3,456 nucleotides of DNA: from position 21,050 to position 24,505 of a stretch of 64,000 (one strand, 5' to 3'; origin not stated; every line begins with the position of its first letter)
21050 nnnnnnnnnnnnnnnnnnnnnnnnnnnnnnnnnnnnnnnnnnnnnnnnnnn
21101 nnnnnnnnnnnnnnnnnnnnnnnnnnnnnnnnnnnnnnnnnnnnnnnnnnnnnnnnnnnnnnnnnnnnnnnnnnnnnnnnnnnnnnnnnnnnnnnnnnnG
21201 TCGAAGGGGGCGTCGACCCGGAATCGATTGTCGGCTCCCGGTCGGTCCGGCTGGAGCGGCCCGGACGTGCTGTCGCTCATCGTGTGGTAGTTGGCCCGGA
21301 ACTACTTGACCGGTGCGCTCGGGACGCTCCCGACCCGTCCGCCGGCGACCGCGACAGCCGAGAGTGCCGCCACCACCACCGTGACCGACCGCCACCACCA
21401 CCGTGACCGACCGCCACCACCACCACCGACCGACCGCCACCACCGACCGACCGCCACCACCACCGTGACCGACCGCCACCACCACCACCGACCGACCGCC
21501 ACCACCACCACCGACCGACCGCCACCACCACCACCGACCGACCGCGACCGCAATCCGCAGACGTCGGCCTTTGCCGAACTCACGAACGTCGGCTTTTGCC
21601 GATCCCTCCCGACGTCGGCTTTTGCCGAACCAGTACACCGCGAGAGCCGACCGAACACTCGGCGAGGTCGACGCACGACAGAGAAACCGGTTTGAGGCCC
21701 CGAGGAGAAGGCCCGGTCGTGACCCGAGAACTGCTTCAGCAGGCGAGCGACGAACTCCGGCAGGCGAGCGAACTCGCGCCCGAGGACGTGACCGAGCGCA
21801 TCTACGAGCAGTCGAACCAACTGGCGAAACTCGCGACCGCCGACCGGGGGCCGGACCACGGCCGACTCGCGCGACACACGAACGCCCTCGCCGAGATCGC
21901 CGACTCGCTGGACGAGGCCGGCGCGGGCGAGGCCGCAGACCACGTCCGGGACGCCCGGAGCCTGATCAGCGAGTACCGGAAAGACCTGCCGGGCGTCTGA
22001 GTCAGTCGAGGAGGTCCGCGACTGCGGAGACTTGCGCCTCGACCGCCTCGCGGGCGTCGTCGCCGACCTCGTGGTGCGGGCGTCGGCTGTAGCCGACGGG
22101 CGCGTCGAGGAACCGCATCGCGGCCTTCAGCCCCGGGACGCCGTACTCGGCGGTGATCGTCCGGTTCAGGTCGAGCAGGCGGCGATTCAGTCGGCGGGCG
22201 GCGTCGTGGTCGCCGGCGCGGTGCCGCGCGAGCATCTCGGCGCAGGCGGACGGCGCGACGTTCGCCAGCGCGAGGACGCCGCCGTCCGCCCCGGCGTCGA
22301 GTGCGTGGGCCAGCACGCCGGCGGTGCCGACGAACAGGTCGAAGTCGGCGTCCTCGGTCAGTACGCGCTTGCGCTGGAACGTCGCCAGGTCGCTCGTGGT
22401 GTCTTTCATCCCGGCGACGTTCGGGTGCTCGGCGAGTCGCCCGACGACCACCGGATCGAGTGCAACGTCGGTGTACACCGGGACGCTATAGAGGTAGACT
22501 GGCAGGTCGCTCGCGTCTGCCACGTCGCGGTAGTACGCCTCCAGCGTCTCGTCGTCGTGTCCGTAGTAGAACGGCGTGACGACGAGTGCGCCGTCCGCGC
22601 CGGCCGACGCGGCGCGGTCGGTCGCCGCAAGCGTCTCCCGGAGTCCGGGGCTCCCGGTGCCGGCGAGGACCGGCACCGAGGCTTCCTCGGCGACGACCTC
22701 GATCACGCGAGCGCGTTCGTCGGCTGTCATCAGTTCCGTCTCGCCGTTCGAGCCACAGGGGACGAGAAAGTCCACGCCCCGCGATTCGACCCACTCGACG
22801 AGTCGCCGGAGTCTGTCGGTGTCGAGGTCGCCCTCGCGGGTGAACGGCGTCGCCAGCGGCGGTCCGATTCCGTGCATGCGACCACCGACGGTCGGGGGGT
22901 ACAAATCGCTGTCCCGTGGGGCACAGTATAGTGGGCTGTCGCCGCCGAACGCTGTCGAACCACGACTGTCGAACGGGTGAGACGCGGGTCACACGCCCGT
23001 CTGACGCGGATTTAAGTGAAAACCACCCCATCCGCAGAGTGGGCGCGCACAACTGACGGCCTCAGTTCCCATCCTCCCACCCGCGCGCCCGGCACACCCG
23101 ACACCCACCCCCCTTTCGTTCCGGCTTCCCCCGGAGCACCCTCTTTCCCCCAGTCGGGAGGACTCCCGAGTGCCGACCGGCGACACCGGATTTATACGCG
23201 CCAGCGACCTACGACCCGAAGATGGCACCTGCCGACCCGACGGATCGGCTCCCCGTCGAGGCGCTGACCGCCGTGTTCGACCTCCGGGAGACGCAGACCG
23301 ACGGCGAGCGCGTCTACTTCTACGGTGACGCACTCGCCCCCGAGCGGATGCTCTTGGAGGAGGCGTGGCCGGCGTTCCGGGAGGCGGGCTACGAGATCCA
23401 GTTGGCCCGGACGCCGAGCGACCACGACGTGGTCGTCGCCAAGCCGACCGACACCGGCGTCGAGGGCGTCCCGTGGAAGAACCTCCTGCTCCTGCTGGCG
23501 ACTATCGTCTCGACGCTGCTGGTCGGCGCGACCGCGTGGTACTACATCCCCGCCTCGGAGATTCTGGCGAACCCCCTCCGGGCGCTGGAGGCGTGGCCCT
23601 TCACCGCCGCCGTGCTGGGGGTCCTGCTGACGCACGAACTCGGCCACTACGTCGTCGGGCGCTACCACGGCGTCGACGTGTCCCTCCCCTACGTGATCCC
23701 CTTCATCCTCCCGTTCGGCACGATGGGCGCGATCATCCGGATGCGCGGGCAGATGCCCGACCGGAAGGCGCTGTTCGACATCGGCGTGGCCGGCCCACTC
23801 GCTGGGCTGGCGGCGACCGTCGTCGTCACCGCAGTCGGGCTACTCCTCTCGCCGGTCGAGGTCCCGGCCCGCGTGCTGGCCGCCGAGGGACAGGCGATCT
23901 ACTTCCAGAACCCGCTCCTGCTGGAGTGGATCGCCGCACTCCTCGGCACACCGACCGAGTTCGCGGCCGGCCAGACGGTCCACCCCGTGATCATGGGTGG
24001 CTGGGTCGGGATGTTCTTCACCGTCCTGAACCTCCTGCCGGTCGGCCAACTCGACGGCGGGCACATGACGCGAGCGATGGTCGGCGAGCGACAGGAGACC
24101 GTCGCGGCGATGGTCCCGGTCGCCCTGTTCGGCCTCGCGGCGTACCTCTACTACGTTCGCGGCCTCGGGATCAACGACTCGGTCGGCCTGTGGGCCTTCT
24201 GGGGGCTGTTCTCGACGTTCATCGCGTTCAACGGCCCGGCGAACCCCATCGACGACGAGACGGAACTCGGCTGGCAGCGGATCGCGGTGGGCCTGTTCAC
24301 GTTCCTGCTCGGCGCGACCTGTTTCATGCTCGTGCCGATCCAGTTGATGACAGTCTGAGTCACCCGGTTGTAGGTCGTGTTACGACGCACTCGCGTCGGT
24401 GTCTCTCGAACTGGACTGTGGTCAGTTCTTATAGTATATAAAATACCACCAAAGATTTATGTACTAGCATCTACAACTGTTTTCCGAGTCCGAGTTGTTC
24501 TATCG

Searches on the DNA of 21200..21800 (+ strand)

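Call 53: search_rna_families(source=window, start=21200, end=21800, threshold=evalue, max_evalue=1)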
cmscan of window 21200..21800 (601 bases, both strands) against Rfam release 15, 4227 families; matches with E-value up to 1: 1.
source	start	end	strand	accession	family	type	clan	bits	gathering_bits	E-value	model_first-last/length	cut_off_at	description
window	21369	21406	-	RF00523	Prion_pknot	Cis-reg;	-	19.6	39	0.41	1-40/40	no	Prion pseudoknot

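Call 70: search_dna_similar(query=window:21540-21720:+, collection=plasmids, mode=distant, max_evalue=0.01, max_rows=10)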
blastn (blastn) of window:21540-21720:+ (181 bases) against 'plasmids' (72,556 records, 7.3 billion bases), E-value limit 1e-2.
No match.

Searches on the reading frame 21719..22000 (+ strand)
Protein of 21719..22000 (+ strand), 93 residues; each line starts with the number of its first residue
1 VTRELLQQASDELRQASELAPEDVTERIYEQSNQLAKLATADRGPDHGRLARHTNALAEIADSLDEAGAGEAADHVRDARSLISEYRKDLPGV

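Call 58: search_protein_families(library=pfam, proteins=[window:21719-22000:+], max_evalue=0.01)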
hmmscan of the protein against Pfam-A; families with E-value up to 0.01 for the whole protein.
window:21719-22000:+ (93 aa): 1 family
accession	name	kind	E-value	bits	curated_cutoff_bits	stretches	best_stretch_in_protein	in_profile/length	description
PF24430.1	DUF7553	-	2.3e-27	95.8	27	1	1-89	1-85/85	Family of unknown function (DUF7553)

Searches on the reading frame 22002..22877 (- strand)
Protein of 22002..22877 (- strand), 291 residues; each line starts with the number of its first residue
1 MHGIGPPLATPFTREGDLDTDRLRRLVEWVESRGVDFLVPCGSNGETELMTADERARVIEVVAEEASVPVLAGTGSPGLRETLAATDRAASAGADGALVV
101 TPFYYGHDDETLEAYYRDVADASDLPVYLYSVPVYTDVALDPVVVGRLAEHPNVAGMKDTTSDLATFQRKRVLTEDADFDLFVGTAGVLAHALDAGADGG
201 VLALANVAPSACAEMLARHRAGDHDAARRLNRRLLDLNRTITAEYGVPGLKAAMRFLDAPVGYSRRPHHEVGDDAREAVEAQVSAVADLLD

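Call 58: search_protein_families(library=pfam, proteins=[window:22002-22877:-], max_evalue=0.01)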
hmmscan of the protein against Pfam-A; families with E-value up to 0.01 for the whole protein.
window:22002-22877:- (291 aa): 1 family
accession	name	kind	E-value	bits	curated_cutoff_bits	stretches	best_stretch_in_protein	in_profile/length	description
PF00701.28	DHDPS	-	2.7e-65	220.4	22.1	1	2-285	3-288/289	Dihydrodipicolinate synthetase family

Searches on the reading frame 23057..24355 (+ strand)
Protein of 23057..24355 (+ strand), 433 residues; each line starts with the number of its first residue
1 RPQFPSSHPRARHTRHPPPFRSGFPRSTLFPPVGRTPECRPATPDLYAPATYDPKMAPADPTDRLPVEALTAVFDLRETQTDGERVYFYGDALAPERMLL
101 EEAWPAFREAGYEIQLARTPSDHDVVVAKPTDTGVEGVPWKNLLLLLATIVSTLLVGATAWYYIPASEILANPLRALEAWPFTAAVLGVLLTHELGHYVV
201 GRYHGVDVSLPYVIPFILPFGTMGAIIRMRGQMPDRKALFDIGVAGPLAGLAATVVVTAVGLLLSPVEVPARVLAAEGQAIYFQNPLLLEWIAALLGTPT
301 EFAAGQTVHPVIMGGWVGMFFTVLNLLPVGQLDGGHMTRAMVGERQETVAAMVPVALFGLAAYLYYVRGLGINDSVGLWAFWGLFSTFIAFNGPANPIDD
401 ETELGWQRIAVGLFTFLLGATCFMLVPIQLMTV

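Call 64: search_protein_families(library=pfam, proteins=[window:23057-24355:+], max_evalue=0.00001)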
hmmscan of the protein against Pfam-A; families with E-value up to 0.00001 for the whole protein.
window:23057-24355:+ (433 aa): 1 family
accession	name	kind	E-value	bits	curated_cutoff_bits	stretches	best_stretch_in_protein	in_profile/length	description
PF02163.28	Peptidase_M50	-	7.4e-24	84.7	27.2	1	182-351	2-211/221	Peptidase family M50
